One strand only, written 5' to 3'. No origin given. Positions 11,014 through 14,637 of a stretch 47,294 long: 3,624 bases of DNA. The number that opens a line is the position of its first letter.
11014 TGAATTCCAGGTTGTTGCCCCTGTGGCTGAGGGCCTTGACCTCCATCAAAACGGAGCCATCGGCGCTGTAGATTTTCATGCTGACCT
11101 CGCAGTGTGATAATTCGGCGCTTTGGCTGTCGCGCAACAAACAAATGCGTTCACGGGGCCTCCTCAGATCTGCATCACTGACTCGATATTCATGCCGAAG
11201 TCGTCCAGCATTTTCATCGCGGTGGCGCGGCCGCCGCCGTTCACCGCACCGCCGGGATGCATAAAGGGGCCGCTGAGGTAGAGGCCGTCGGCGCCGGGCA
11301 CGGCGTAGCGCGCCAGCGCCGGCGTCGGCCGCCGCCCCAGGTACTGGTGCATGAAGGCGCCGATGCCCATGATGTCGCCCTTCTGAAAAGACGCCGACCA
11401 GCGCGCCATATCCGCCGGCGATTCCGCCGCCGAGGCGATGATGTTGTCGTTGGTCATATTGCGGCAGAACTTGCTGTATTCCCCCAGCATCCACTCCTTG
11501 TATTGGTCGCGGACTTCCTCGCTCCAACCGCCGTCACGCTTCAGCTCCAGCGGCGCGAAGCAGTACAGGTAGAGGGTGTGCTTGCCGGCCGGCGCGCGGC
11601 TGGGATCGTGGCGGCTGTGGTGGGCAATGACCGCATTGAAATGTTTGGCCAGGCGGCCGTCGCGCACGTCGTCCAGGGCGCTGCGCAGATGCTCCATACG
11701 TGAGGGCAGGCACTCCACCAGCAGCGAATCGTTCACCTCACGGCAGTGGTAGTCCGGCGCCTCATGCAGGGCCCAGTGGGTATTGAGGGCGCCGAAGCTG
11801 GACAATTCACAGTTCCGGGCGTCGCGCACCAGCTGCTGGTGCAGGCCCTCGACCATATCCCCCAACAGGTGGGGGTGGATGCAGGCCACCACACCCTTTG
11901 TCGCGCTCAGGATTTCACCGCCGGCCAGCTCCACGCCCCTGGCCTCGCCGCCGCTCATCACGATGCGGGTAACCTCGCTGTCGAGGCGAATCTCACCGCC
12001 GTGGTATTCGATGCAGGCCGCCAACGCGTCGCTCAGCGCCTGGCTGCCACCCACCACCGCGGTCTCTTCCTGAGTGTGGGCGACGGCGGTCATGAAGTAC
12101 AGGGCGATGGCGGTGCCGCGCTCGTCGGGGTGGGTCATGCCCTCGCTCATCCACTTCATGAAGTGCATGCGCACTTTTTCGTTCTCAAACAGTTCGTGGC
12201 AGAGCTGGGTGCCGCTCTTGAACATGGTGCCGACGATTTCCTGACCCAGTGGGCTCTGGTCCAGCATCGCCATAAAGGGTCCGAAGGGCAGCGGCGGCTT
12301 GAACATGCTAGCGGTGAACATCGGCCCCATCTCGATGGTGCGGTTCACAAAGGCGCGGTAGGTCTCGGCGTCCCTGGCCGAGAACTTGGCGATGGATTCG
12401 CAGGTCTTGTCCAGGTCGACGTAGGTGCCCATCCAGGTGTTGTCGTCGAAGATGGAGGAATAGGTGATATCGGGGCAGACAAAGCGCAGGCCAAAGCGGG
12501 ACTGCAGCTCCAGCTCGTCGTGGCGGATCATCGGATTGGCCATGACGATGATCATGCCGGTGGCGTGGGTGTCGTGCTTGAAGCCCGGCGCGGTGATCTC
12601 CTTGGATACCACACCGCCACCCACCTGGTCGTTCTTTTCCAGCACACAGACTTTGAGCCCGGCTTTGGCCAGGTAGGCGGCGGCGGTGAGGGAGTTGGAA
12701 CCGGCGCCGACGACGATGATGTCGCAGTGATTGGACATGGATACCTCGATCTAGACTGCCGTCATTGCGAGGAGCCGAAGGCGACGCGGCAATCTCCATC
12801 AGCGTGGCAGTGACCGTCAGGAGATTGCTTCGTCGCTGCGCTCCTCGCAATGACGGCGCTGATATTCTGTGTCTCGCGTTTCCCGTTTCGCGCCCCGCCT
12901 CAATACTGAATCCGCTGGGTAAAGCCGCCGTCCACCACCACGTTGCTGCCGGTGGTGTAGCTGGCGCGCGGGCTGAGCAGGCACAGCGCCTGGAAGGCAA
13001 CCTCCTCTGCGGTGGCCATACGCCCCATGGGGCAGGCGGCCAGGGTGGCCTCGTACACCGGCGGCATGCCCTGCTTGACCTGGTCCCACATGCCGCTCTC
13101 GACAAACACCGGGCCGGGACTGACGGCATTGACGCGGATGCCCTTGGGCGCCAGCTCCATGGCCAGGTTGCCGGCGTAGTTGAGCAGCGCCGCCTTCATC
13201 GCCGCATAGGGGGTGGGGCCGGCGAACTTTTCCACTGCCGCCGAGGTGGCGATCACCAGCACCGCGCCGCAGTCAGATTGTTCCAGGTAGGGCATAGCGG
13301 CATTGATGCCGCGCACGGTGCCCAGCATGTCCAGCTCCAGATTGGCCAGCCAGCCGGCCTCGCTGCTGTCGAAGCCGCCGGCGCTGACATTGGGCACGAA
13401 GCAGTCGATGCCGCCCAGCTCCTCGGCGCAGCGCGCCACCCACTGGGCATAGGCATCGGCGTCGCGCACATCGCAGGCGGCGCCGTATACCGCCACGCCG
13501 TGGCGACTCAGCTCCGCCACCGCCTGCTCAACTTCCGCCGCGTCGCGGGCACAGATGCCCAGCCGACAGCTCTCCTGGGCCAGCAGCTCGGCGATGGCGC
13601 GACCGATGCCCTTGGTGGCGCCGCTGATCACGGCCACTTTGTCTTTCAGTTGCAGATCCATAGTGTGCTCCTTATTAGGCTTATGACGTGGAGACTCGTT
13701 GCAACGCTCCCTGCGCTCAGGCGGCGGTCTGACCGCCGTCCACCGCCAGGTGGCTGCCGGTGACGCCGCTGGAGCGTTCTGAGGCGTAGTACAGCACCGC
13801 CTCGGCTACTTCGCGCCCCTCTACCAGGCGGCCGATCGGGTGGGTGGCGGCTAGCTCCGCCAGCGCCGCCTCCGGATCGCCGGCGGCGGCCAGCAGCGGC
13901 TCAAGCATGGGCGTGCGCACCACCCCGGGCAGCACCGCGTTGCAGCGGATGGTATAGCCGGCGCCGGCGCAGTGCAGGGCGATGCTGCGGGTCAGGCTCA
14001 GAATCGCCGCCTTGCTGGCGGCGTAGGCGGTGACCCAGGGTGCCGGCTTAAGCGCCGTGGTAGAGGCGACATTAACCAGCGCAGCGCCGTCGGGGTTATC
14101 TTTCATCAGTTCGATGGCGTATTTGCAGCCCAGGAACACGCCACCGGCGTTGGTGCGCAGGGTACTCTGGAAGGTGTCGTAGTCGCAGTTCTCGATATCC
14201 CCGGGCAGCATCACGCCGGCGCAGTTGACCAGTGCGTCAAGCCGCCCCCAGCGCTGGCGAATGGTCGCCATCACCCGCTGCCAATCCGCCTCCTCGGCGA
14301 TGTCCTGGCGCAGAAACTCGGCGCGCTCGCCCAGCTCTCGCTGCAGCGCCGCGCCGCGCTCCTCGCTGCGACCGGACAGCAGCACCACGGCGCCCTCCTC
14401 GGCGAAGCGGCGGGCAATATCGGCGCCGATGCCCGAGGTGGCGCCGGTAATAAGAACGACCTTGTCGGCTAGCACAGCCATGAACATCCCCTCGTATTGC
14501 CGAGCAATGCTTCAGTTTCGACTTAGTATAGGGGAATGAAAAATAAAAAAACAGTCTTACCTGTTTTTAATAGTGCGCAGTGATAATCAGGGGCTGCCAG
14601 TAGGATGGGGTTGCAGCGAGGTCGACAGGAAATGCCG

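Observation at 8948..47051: An AT-rich inverted repeat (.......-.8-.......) occurs 8 times, always in a promoter region of the catabolic cluster, suggesting a single-regulator regulon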

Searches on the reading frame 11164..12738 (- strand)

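Call 7: search_protein_families(library=pfam, proteins=[window:11164-12738:-])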
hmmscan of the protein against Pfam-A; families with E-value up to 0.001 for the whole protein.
window:11164-12738:- (524 aa): 8 families
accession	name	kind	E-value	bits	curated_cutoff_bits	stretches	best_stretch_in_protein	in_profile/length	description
PF01266.30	DAO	-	2.6e-13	50.7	27.9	1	6-42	1-37/353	FAD dependent oxidoreductase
PF01593.30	Amino_oxidase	-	1.7e-11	44.5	19.8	1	17-313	4-282/443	Flavin containing amine oxidoreductase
PF13450.12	NAD_binding_8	-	8.1e-11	42.5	21.9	1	9-62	1-52/68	NAD(P)-binding Rossmann-like domain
PF01946.23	Thi4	-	3e-09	36.9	26.2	1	5-43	18-57/235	Thi4 family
PF12831.13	FAD_oxidored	-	1e-06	28.8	27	1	6-47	1-42/416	FAD dependent oxidoreductase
PF00890.30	FAD_binding_2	-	1.4e-06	28.2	20.4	1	6-42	1-37/414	FAD binding domain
PF03486.20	HI0933_like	-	1.8e-05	24.7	50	0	6-40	2-36/244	HI0933-like protein Rossmann domain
PF07992.20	Pyr_redox_2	-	2.9e-05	24.1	26.1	1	6-53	2-51/291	Pyridine nucleotide-disulphide oxidoreductase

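Call 19: search_protein_families(library=ncbifam, proteins=[window:11164-12738:-], max_evalue=0.00001)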
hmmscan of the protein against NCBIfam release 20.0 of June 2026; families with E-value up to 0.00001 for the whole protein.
window:11164-12738:- (524 aa): 22 families
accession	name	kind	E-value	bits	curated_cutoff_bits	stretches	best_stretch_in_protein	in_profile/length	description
NF045689.1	BCarotKetCrtO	equivalog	1.6e-61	208.5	1000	1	4-511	3-536/563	beta-carotene ketolase CrtO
TIGR02734.1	crtI_fam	subfamily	3.9e-28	98.4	238.1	1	7-516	1-494/504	phytoene desaturase family protein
NF045637.1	carotdesatCrtDProt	equivalog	1.1e-20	73.7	580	1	7-308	1-296/485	1-hydroxycarotenoid 3,4-desaturase CrtD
NF058655.1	CrtID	equivalog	2.9e-19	69.3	640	1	7-276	1-263/478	bifunctional phytoene desaturase/3,4-desaturase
NF005560.0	PRK07233.1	equivalog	8.4e-16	57.8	252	2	228-323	194-285/435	hypothetical protein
TIGR02733.1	desat_CrtD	equivalog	1.4e-14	53.6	549.7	1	5-43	2-40/492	C-3',4' desaturase CrtD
TIGR00292.1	TIGR00292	equivalog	8.6e-11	41.6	148.3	1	5-43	22-60/254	sulfide-dependent adenosine diphosphate thiazole synthase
NF053676.1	4oxCHCAChcC1Cy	equivalog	9.5e-11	40.8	1000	1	5-42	2-39/528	4-oxocyclohexanecarboxylate 2-dehydrogenase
TIGR02730.1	carot_isom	equivalog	3e-10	39.6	586.9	0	229-285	225-281/493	carotenoid isomerase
TIGR03467.1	HpnE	equivalog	6.2e-10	39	283.05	0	7-47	1-41/430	hydroxysqualene dehydroxylase HpnE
NF006130.0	PRK08274.1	equivalog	8.3e-10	38.1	369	0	3-39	4-40/467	FAD-dependent tricarballylate dehydrogenase TcuA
NF005882.1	PRK07843.1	equivalog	2.8e-09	36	788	0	5-42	2-39/547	3-oxosteroid 1-dehydrogenase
NF005547.0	PRK07208.1-3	equivalog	4.6e-08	32.2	380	0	3-42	3-42/465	hypothetical protein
NF005545.0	PRK07208.1-1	equivalog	7e-08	31.3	451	1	1-57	4-59/504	hypothetical protein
TIGR01372.1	soxA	subfamily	7.3e-08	30.7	1164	1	2-49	166-213/996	sarcosine oxidase subunit alpha family protein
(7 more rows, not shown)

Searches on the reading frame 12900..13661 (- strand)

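Call 7: search_protein_families(library=pfam, proteins=[window:12900-13661:-])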
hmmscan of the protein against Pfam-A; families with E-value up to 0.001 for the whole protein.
window:12900-13661:- (253 aa): 4 families
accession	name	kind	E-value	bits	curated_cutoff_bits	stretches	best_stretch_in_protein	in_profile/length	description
PF13561.12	adh_short_C2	-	2.5e-50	171.7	27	1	14-248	1-236/236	Enoyl-(Acyl carrier protein) reductase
PF00106.31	adh_short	-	8.4e-38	130.3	26.6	1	8-191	1-186/195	short chain dehydrogenase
PF08659.16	KR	-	1.5e-08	35.2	22.6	1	11-89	4-86/180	KR domain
PF23441.1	SDR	-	3.6e-05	23.7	27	1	7-246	7-254/258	SDR-like rossmann domain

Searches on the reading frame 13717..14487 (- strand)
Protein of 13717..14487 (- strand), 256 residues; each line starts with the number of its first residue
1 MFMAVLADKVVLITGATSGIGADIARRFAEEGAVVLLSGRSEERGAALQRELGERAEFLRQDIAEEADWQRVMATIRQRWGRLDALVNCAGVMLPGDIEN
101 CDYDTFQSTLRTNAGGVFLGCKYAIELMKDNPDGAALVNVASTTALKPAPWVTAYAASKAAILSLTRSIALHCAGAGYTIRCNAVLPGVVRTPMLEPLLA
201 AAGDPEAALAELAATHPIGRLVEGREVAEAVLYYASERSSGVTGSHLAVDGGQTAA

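Call 7: search_protein_families(library=pfam, proteins=[window:13717-14487:-])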
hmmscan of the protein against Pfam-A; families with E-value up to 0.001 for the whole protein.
window:13717-14487:- (256 aa): 5 families
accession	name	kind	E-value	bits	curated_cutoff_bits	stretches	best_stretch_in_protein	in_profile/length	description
PF13561.12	adh_short_C2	-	1.6e-59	201.8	27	1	15-254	1-236/236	Enoyl-(Acyl carrier protein) reductase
PF00106.31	adh_short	-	1.5e-50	171.8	26.6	1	9-198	1-190/195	short chain dehydrogenase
PF08659.16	KR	-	2.1e-12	47.8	22.6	1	11-163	3-157/180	KR domain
PF23441.1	SDR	-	1.6e-08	34.7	27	1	5-252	4-254/258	SDR-like rossmann domain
PF01370.27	Epimerase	-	1.8e-06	28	20.9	1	11-105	1-87/240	NAD dependent epimerase/dehydratase family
